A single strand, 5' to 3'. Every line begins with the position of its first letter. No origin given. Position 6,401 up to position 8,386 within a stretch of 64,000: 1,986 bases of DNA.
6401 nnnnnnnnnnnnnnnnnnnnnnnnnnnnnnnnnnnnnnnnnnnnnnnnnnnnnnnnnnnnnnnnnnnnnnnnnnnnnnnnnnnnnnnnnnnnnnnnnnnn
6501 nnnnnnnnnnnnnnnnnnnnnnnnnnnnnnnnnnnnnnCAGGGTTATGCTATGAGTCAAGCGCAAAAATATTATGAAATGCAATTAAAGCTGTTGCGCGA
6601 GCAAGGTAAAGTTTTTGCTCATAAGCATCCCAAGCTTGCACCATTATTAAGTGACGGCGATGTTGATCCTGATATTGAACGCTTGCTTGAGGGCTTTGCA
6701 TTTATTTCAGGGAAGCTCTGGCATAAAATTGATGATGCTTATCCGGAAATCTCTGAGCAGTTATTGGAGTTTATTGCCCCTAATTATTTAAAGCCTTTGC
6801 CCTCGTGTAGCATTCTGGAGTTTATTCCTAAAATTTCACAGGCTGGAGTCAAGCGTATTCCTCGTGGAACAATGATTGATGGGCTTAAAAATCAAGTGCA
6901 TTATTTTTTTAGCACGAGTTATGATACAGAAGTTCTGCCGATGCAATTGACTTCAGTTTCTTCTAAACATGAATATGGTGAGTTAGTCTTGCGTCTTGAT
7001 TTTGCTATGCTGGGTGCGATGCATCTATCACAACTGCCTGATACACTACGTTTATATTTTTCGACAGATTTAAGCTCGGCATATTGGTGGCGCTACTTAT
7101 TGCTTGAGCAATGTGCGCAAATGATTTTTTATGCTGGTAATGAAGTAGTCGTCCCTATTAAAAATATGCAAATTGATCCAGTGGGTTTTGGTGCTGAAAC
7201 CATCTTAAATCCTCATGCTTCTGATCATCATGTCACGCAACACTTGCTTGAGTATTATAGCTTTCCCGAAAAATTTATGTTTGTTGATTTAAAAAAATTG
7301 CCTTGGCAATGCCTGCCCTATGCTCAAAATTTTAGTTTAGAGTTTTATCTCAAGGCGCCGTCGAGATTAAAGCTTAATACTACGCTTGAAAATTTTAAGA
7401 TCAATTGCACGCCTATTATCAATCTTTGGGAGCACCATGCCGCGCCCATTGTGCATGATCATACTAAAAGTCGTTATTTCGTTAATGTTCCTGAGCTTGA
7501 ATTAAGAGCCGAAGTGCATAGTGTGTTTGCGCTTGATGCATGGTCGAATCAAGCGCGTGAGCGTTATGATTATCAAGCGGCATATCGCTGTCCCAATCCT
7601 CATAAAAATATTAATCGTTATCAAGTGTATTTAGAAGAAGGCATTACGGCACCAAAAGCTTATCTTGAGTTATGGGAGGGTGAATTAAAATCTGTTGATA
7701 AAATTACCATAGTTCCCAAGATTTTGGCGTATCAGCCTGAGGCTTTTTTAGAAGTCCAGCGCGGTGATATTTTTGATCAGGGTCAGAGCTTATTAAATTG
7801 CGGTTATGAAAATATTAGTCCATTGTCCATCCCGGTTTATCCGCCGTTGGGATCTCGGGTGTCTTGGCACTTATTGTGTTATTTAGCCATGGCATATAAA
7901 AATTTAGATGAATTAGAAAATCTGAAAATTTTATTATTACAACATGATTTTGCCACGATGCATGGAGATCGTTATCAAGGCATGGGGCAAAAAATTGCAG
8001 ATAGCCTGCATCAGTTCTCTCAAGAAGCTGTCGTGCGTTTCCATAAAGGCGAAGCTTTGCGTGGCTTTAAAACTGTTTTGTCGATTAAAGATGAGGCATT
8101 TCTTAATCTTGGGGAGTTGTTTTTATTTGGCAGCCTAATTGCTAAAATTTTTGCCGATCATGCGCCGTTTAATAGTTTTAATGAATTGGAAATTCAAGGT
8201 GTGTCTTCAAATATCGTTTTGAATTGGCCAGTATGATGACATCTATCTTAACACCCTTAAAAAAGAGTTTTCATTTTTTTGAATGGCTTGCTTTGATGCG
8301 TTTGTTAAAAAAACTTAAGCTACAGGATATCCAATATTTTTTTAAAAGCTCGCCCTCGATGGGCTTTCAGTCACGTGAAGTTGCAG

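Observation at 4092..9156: Isolated five-gene T6SS sheath/baseplate module (tssB-C-E-F-G) wedged between rlmB and tRNA-Asn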

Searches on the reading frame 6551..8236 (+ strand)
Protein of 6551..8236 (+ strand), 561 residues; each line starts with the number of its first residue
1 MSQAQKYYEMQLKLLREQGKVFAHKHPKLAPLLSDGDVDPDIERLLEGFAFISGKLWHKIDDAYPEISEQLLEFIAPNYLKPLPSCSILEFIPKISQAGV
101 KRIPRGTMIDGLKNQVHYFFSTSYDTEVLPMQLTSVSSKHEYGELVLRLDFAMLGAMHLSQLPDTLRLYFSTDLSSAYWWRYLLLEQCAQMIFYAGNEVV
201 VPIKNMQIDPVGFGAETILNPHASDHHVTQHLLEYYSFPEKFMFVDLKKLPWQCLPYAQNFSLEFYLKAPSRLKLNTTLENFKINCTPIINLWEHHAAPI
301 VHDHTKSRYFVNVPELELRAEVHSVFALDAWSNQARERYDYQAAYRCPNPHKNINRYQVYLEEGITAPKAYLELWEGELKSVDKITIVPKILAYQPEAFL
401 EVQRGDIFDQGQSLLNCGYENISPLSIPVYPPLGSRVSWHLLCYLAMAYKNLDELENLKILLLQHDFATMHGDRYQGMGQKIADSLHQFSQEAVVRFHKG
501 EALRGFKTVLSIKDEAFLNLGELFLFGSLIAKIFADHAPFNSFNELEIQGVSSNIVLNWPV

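Call 4: search_protein_families(library=pfam, proteins=[window:6551-8236:+])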
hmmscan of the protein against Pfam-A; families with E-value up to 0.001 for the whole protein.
window:6551-8236:+ (561 aa): 1 family
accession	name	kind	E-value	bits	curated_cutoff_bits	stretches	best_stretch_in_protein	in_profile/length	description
PF05947.17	T6SS_TssF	-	9e-91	305.7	25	2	4-353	5-380/608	Type VI secretion system, TssF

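Call 5: search_protein_families(library=ncbifam, proteins=[window:6551-8236:+])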
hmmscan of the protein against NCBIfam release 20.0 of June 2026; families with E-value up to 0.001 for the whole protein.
window:6551-8236:+ (561 aa): 2 families
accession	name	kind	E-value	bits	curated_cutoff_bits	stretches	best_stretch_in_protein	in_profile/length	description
TIGR03359.1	VI_chp_6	equivalog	2.1e-107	360.5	260.3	1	5-560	2-591/600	type VI secretion system baseplate subunit TssF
NF041246.1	T6SS_IglH_TssF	exception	0.00012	21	75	0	261-328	206-273/464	type VI secretion system baseplate subunit TssF/IglH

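Call 28: find_homologous_proteins(query=window:6551-8233:+, max_evalue=1e-20)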
Query window:6551-8233:+ (561 aa): 243 proteins with E <= 1e-20 among 7955 candidates; the best 120 are listed.
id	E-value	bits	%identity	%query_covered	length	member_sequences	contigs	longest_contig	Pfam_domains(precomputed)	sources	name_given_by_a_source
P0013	5.8e-254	862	79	82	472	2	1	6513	PF05947.18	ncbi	-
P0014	1.9e-252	857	66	100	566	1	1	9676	PF05947.18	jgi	jgi:type VI secretion system protein ImpG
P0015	1.1e-246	838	64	100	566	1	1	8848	PF05947.18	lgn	-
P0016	3.0e-240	817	63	100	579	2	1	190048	PF05947.18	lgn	-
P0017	2.5e-204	698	56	100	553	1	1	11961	PF05947.18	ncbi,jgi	jgi:type VI secretion system protein ImpG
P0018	2.0e-127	444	40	100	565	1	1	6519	PF05947.18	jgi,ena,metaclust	metaclust:\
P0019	4.9e-123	430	39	100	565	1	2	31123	PF05947.18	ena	-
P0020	1.9e-122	428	39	100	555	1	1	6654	PF05947.18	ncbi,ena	-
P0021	4.4e-120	420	40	100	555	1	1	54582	PF05947.18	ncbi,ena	-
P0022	5.6e-120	420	38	100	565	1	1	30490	PF05947.18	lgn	-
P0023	3.6e-118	414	39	100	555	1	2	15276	PF05947.18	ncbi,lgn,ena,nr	ncbi:MAG: type VI secretion system baseplate subunit TssF [Gammaproteobacteria bacterium]|nr:type VI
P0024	4.6e-117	410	39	100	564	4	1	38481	PF05947.18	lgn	-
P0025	3.1e-116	407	37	100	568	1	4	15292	PF05947.18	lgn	-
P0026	2.1e-114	401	39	100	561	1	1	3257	PF05947.18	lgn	-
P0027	2.3e-114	401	38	100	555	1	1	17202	PF05947.18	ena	-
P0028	1.9e-108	381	37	100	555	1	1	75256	PF05947.18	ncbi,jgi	jgi:type VI secretion system protein ImpG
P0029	2.7e-96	341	36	99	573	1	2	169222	PF05947.18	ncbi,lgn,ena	-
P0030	3.5e-85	305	34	100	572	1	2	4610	PF05947.18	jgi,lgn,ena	-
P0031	4.5e-72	261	33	99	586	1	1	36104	PF05947.18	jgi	jgi:type VI secretion system protein ImpG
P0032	6.0e-68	248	30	98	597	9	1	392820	PF05947.18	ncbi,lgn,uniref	ncbi:type VI secretion system baseplate subunit TssF [Pseudomonas sp. EL_65y_Pfl2_R95]|uniref:type V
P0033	8.6e-68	247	29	98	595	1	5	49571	PF05947.18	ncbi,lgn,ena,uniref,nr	ncbi:type VI secretion system protein ImpG [Pseudomonas sp. NFACC02]|uniref:type VI secretion system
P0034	6.2e-66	241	30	98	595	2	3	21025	PF05947.18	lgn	-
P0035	2.1e-64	236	30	98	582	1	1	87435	PF05947.18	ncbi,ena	ncbi:MAG: type VI secretion system baseplate subunit TssF [Pseudomonadota bacterium]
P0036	1.0e-63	234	29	98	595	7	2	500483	PF05947.18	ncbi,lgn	-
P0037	1.2e-63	234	28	98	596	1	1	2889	PF05947.18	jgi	jgi:type VI secretion system protein ImpG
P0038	6.8e-62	228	29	99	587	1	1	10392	PF05947.18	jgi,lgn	-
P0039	1.4e-61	227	28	97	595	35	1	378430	PF05947.18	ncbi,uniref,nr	ncbi:type VI secretion system baseplate subunit TssF [Pseudomonas sp. 20GA0080]|uniref:type VI secre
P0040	4.8e-61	225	29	97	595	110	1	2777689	PF05947.18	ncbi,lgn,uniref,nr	ncbi:type VI secretion system baseplate subunit TssF [Pseudomonas viridiflava]|uniref:type VI secret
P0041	7.7e-61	224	30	99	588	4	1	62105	PF05947.18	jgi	-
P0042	1.2e-60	224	29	98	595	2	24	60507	PF05947.18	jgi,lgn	jgi:type VI secretion system protein ImpG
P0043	1.5e-60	223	29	99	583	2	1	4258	PF05947.18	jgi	-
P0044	1.7e-60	223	28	99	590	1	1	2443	PF05947.18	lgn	-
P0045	4.3e-60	222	28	99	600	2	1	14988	PF05947.18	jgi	jgi:type VI secretion system protein ImpG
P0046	5.8e-60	221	28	99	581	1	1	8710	PF05947.18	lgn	-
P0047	7.9e-60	221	28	99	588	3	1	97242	PF05947.18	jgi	-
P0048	2.1e-59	220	29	97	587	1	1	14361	PF05947.18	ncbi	-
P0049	4.7e-59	218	29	99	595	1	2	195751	PF05947.18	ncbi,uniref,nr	ncbi:type VI secretion system baseplate subunit TssF [Pseudomonas sp. CCM 7893]|uniref:Type VI secre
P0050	5.8e-59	218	30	100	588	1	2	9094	PF05947.18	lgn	-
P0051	7.6e-59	218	31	99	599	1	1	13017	PF05947.18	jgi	-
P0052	1.6e-58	217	29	99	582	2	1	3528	PF05947.18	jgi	-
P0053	2.1e-58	216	28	99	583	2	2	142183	PF05947.18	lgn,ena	-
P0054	3.3e-58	216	31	99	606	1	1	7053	PF05947.18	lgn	-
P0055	3.5e-58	216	28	99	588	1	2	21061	PF05947.18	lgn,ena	-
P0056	4.0e-58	215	28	98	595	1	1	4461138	PF05947.18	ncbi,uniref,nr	ncbi:type VI secretion system baseplate subunit TssF [Pseudomonas sp. LS44]|uniref:type VI secretion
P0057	6.4e-58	215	28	99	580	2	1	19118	PF05947.18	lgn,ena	-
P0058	9.6e-58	214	28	99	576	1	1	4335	PF05947.18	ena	-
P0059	1.4e-57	214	27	100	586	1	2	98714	PF05947.18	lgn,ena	-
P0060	2.6e-57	213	30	99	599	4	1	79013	PF05947.18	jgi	-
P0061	3.5e-57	212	30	97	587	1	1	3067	PF05947.18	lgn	-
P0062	4.2e-57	212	30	99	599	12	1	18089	PF05947.18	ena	-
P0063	7.2e-57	211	27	99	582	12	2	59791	PF05947.18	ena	-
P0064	7.9e-57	211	29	99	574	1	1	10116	PF05947.18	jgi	jgi:type VI secretion system protein ImpG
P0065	1.4e-56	210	28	99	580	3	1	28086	PF05947.18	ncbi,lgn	ncbi:MAG TPA: type VI secretion system baseplate subunit TssF [Planctomycetota bacterium]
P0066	1.8e-56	210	28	99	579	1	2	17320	PF05947.18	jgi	jgi:type VI secretion system protein ImpG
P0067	2.9e-56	209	29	97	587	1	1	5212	PF05947.18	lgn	-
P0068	5.1e-56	208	30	99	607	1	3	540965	PF05947.18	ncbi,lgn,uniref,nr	ncbi:type VI secretion system baseplate subunit TssF [Cupriavidus basilensis]|uniref:type VI secreti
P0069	5.7e-56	208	30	99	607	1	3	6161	PF05947.18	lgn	-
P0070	6.3e-56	208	30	99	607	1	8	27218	PF05947.18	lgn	-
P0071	6.7e-56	208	30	99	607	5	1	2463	PF05947.18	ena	-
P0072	8.7e-56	208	30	99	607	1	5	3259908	PF05947.18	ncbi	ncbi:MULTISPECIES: type VI secretion system baseplate subunit TssF [Cupriavidus]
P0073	1.1e-55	207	28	100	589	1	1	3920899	PF05947.18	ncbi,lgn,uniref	ncbi:type VI secretion system baseplate subunit TssF [Marinomonas sp. THO17]|uniref:type VI secretio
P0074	1.2e-55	207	31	99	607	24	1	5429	PF05947.18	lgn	-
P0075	1.3e-55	207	28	97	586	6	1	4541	PF05947.18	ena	-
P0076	1.4e-55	207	29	100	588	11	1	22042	PF05947.18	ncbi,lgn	ncbi:MAG: type VI secretion system baseplate subunit TssF [Shewanella sp.]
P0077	1.5e-55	207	28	99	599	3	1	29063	PF05947.18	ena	-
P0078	1.6e-55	207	30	99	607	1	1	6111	PF05947.18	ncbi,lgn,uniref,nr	ncbi:type VI secretion system baseplate subunit TssF [Cupriavidus sp. WS]|uniref:type VI secretion s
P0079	1.7e-55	207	30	99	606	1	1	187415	PF05947.18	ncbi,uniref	ncbi:type VI secretion system baseplate subunit TssF [Cupriavidus pinatubonensis]|uniref:type VI sec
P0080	2.2e-55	206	30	99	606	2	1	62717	PF05947.18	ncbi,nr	ncbi:type VI secretion system baseplate subunit TssF [Cupriavidus pinatubonensis]|nr:type VI secreti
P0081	2.7e-55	206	30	99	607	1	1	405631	PF05947.18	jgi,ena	-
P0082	2.7e-55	206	29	99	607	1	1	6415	PF05947.18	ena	-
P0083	2.7e-55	206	27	95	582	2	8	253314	PF05947.18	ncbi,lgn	ncbi:type VI secretion system baseplate subunit TssF [Pseudomonas floridensis]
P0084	4.6e-55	205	28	99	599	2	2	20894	PF05947.18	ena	-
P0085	4.7e-55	205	29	99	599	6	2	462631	PF05947.18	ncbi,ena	-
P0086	5.0e-55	205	27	99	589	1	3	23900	PF05947.18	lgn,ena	-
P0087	5.3e-55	205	29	99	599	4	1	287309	PF05947.18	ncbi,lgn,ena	-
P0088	8.6e-55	204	28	99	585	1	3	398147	PF05947.18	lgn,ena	-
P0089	9.1e-55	204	30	99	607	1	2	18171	PF05947.18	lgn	-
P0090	9.2e-55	204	29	99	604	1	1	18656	PF05947.18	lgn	-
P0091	1.0e-54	204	30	99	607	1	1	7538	PF05947.18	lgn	-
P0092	1.1e-54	204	27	99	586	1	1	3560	PF05947.18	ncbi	-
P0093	1.2e-54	204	30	99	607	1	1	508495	PF05947.18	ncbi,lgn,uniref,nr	ncbi:type VI secretion system protein ImpG [Cupriavidus sp. YR651]|uniref:type VI secretion system b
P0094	1.3e-54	204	28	99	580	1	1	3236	PF05947.18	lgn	-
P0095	1.4e-54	204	31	99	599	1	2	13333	PF05947.18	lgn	-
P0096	1.5e-54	203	30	99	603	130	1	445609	PF05947.18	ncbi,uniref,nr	ncbi:type VI secretion system baseplate subunit TssF [Caballeronia sordidicola]|uniref:type VI secre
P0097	1.8e-54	203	28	100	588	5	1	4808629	PF05947.18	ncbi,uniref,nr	ncbi:type VI secretion system baseplate subunit TssF [Shewanella khirikhana]|uniref:Type VI secretio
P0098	1.9e-54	203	30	99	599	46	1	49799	PF05947.18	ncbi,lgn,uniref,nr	ncbi:type VI secretion system baseplate subunit TssF [Paraburkholderia sp. XV]|uniref:type VI secret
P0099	2.1e-54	203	27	99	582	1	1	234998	PF05947.18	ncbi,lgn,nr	ncbi:hypothetical protein BAL199_01444 [alpha proteobacterium BAL199]|nr:hypothetical protein BAL199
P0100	3.1e-54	202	29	99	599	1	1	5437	PF05947.18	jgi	jgi:type VI secretion system protein ImpG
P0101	3.9e-54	202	28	99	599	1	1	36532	PF05947.18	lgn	-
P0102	4.6e-54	202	30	99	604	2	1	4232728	PF05947.18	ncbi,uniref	ncbi:type VI secretion system baseplate subunit TssF [Burkholderia sp. 22PA0099]|uniref:type VI secr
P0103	6.7e-54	201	30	99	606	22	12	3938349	PF05947.18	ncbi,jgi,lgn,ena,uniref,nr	ncbi:MAG: type VI secretion system baseplate subunit TssF [Burkholderiaceae bacterium]|jgi:type VI s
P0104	8.4e-54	201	30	99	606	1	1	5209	PF05947.18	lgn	-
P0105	9.0e-54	201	30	100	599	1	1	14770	PF05947.18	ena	-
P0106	9.0e-54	201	30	99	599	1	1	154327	PF05947.18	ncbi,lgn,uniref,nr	ncbi:Protein ImpG/VasA [Paraburkholderia sabiae]|uniref:type VI secretion system baseplate subunit T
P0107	1.1e-53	201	29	99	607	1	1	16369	PF05947.18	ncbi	-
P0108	1.1e-53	201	28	99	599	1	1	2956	PF05947.18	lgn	-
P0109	1.2e-53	200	30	99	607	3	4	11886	PF05947.18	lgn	-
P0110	1.4e-53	200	30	99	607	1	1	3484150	PF05947.18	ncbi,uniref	ncbi:type VI secretion system baseplate subunit TssF [Cupriavidus sp. 30B13]|uniref:type VI secretio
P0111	1.5e-53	200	30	99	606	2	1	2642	PF05947.18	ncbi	-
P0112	1.5e-53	200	29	100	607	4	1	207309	PF05947.18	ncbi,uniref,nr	ncbi:type VI secretion system baseplate subunit TssF [Cupriavidus basilensis]|uniref:type VI secreti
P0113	1.5e-53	200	29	99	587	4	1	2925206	PF05947.18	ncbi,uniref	ncbi:type VI secretion system baseplate subunit TssF [Orbus mooreae]|uniref:type VI secretion system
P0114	1.7e-53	200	29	99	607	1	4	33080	PF05947.18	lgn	-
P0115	1.8e-53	200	30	99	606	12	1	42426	PF05947.18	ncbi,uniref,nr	ncbi:type VI secretion system baseplate subunit TssF [Cupriavidus sp. AcVe19-6a]|uniref:type VI secr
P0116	2.1e-53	200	26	99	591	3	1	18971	PF05947.18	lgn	-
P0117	2.1e-53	200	30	99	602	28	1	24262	PF05947.18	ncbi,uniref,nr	ncbi:type VI secretion system baseplate subunit TssF [Caballeronia sordidicola]|uniref:Protein ImpG/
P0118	3.2e-53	199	30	99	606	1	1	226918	PF05947.18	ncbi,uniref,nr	ncbi:type VI secretion system baseplate subunit TssF [Cupriavidus sp. AcVe19-1a]|uniref:type VI secr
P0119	3.8e-53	199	30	99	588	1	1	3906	PF05947.18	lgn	-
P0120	7.8e-53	198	28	99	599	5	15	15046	PF05947.18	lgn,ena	-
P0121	7.8e-53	198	29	99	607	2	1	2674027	PF05947.18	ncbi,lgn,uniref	ncbi:type VI secretion system baseplate subunit TssF [Cupriavidus oxalaticus]|uniref:type VI secreti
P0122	8.5e-53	198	30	99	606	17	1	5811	PF05947.18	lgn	-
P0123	9.1e-53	198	29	99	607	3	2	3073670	PF05947.18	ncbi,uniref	ncbi:type VI secretion system baseplate subunit TssF [Cupriavidus necator]|uniref:type VI secretion 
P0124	1.1e-52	197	28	99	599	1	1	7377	PF05947.18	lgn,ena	-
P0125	1.2e-52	197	28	99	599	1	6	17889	PF05947.18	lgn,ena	-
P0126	1.3e-52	197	28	99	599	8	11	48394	PF05947.18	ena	-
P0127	1.5e-52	197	28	99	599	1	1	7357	PF05947.18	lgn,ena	-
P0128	1.6e-52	197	28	99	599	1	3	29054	PF05947.18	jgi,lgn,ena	-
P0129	1.6e-52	197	28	99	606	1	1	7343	PF05947.18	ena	-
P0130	1.8e-52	197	28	99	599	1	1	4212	PF05947.18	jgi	jgi:type VI secretion system protein ImpG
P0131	2.2e-52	196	29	99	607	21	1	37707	PF05947.18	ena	-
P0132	2.5e-52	196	30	99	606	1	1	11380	PF05947.18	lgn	-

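Call 29: find_encoding_contigs(protein=P0016, flank=10000, max_places=2)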
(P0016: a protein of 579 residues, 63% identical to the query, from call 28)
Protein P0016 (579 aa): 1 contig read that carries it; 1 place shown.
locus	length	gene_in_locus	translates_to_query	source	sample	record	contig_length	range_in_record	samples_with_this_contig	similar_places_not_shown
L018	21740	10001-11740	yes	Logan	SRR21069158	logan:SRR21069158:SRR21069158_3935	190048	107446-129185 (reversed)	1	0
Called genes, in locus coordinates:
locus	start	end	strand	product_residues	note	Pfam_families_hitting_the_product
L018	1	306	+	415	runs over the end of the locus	PF04413:Glycos_transf_N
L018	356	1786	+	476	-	PF07690:MFS_1, PF00854:PTR2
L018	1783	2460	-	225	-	PF22624:AASDHPPT_N, PF01648:ACPS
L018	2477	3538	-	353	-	PF08240:ADH_N, PF16912:Glu_dehyd_C (weak), PF00107:ADH_zinc_N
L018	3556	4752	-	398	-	PF00155:Aminotran_1_2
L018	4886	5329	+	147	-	-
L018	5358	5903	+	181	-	-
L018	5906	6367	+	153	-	PF00578:AhpC-TSA, PF08534:Redoxin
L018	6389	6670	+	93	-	PF04751:DarP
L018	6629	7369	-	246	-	PF08032:SpoU_sub_bind, PF00588:SpoU_methylase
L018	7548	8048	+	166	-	PF05591:T6SS_VipA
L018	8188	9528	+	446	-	PF05943:VipB, PF18945:VipB_2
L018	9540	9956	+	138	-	PF04965:GPW_gp25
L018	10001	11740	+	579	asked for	PF05947:T6SS_TssF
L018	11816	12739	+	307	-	PF06996:T6SS_TssG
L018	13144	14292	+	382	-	PF00144:Beta-lactamase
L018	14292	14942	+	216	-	PF00657:Lipase_GDSL, PF13472:Lipase_GDSL_2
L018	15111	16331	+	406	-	-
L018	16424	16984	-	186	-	PF00857:Isochorismatase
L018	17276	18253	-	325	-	PF01073:3Beta_HSD (faint), PF01370:Epimerase, PF16363:GDP_Man_Dehyd (faint)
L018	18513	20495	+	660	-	-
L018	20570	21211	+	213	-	-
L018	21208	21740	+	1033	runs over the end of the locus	PF13424:TPR_12 (faint)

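Call 30: find_encoding_contigs(protein=P0029, flank=10000, max_places=2)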
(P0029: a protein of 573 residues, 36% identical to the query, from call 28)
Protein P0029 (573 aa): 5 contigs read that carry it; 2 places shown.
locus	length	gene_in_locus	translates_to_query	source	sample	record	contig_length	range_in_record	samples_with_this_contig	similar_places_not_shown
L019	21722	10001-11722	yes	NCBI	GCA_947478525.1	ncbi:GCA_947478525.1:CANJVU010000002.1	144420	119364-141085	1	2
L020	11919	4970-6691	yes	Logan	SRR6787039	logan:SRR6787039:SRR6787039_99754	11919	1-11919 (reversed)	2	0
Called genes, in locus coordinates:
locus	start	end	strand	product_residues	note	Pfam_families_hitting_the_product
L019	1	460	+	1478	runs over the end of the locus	-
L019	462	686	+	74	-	-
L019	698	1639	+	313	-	-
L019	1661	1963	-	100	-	PF18291:HU-HIG (weak), PF00216:Bac_DNA_binding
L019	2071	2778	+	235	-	PF00308:Bac_DnaA, PF13191:AAA_16 (weak), PF22688:Hda_lid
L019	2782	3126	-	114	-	PF02482:Ribosomal_S30AE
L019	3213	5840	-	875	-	PF17900:Peptidase_M1_N, PF01433:Peptidase_M1, PF11940:DUF3458, PF17432:DUF3458_C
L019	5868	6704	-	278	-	PF01171:ATP_bind_3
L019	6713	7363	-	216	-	PF00717:Peptidase_S24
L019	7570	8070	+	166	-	PF05591:T6SS_VipA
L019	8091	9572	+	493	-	PF05943:VipB, PF18945:VipB_2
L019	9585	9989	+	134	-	PF04965:GPW_gp25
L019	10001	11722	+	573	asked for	PF05947:T6SS_TssF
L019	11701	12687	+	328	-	PF06996:T6SS_TssG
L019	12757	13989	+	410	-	PF00390:malic, PF03949:Malic_M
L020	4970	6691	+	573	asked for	PF05947:T6SS_TssF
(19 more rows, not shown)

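Call 31: find_encoding_contigs(protein=P0028, flank=10000, max_places=2)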
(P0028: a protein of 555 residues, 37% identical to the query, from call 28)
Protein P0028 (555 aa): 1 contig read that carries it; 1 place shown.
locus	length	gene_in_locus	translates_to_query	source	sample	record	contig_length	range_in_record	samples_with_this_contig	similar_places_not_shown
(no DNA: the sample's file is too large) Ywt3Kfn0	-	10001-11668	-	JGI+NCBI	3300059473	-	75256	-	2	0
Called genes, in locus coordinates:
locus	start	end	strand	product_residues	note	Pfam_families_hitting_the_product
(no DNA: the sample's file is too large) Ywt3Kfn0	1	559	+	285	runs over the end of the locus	PF17848:Zn_ribbon_ACC (weak), PF01039:Carboxyl_trans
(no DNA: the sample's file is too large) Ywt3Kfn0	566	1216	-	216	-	PF01966:HD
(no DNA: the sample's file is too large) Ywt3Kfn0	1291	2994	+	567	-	PF00587:tRNA-synt_2b, PF04073:tRNA_edit, PF03129:HGTP_anticodon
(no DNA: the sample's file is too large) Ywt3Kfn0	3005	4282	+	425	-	PF07690:MFS_1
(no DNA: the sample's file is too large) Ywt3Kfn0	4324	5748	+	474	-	-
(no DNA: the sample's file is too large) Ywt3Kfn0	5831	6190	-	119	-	PF02452:PemK_toxin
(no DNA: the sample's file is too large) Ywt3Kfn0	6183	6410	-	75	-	-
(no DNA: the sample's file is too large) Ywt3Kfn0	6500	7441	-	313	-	PF00535:Glycos_transf_2, PF10111:Glyco_tranf_2_2 (weak), PF13641:Glyco_tranf_2_3 (weak)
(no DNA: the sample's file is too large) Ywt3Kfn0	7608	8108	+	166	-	PF05591:T6SS_VipA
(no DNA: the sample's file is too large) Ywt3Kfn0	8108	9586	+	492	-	PF05943:VipB, PF18945:VipB_2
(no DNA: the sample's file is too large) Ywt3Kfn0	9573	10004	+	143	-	PF04965:GPW_gp25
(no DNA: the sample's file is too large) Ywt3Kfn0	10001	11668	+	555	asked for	PF05947:T6SS_TssF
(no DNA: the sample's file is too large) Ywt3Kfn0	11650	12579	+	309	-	PF06996:T6SS_TssG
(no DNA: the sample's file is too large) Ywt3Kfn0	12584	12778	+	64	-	-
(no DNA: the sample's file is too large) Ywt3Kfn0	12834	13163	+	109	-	-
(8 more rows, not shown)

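Call 32: find_encoding_contigs(protein=P0031, flank=10000, max_places=2)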
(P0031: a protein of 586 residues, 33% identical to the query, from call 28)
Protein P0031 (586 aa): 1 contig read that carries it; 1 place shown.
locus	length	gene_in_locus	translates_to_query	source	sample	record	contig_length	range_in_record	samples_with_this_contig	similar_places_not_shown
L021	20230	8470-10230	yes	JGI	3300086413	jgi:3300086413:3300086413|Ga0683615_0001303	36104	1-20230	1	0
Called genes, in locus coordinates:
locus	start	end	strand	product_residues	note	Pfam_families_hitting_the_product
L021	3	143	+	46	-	?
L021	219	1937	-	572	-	PF16697:Yop-YscD_cpl, PF00498:FHA, PF16697:Yop-YscD_cpl, PF00498:FHA, PF01464:SLT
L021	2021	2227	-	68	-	-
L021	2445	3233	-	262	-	PF13620:CarboxypepD_reg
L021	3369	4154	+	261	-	-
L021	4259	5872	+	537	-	PF06812:ImpA_N, PF16989:T6SS_VasJ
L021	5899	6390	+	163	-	PF05591:T6SS_VipA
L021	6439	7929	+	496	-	PF05943:VipB, PF18945:VipB_2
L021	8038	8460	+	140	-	PF04965:GPW_gp25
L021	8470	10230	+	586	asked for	PF05947:T6SS_TssF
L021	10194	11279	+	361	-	PF06996:T6SS_TssG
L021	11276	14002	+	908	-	PF02861:Clp_N (weak), PF13191:AAA_16 (weak), PF23569:NBD_SMAX1, PF00004:AAA, PF17871:AAA_lid_9, PF07724:AAA_2, PF07728:AAA_5, PF10431:ClpB_D2-small, +2 more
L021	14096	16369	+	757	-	PF05954:Phage_GPD, PF04717:Phage_base_V, PF22178:Gp5_trimer_C, PF06715:Gp5_C (faint), PF22178:Gp5_trimer_C (weak)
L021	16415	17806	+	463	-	PF13646:HEAT_2 (faint)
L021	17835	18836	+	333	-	PF09937:DUF2169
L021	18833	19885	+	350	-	PF00109:ketoacyl-synt (faint)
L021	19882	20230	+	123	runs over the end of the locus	PF13665:Tox-PAAR-like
